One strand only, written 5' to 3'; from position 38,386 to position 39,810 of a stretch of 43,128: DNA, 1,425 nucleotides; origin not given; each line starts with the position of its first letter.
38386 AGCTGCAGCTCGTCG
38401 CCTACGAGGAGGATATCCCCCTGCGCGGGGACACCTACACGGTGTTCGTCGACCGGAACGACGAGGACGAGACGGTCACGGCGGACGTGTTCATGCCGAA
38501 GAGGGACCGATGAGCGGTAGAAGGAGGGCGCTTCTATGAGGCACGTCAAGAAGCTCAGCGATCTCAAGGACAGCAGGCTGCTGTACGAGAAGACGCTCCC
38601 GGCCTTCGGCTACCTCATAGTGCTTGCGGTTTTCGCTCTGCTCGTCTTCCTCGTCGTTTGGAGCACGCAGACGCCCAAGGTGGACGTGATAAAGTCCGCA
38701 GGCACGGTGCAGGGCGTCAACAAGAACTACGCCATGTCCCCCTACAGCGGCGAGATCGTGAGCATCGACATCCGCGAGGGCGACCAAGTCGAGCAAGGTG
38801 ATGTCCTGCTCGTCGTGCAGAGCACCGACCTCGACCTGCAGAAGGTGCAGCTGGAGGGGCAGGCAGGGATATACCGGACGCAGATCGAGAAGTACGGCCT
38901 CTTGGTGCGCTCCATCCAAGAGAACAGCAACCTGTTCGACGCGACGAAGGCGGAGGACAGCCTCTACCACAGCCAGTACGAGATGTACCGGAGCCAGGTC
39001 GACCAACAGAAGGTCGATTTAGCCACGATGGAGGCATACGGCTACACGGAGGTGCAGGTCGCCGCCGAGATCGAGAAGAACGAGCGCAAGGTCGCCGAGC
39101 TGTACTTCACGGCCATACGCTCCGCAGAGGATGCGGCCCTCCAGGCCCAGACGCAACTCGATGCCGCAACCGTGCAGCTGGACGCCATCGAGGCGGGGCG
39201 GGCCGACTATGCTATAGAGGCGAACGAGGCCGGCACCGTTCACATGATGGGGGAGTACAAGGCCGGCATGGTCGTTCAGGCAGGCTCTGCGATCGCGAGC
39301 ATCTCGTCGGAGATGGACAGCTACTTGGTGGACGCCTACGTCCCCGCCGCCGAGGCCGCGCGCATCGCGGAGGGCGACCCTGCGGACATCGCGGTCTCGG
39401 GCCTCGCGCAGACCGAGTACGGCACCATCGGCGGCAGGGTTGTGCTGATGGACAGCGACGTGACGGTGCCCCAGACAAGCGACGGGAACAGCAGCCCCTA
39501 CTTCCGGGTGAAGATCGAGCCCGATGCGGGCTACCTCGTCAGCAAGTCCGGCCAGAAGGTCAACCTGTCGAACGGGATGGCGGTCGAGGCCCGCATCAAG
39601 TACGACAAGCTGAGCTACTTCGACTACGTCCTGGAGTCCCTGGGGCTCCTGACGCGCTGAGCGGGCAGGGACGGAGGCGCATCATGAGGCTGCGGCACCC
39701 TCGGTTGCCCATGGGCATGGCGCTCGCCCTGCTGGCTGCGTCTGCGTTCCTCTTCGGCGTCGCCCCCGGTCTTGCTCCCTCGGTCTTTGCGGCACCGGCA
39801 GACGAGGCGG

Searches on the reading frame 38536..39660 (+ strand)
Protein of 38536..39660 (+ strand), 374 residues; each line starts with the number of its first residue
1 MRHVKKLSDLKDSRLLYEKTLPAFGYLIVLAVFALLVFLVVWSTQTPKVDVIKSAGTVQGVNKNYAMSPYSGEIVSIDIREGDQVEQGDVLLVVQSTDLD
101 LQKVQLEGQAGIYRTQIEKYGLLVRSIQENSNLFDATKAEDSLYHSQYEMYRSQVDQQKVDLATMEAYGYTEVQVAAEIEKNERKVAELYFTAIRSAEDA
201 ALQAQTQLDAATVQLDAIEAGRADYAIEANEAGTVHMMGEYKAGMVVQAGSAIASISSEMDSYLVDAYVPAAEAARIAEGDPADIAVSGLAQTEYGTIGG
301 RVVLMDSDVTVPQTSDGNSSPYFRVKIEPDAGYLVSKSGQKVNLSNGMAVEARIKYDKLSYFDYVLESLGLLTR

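Call 58: search_protein_families(library=pfam, max_evalue=0.001, proteins=[window:38536-39660:+])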
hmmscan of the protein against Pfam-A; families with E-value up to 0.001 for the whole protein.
window:38536-39660:+ (374 aa): 4 families
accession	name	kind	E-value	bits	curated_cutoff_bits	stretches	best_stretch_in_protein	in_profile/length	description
PF13437.12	HlyD_3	-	5.5e-18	66.1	22.2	1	227-339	2-98/106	HlyD family secretion protein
PF16576.10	HlyD_D23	-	2.4e-08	34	30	1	207-294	85-176/214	Barrel-sandwich domain of CusB or HlyD membrane-fusion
PF13533.13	Biotin_lipoyl_2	-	8.3e-08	32.3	29.8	1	68-93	5-30/32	Biotin-lipoyl like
PF00364.28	Biotin_lipoyl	-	1.9e-05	24.8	22.1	0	68-93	47-72/73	Biotin-requiring enzyme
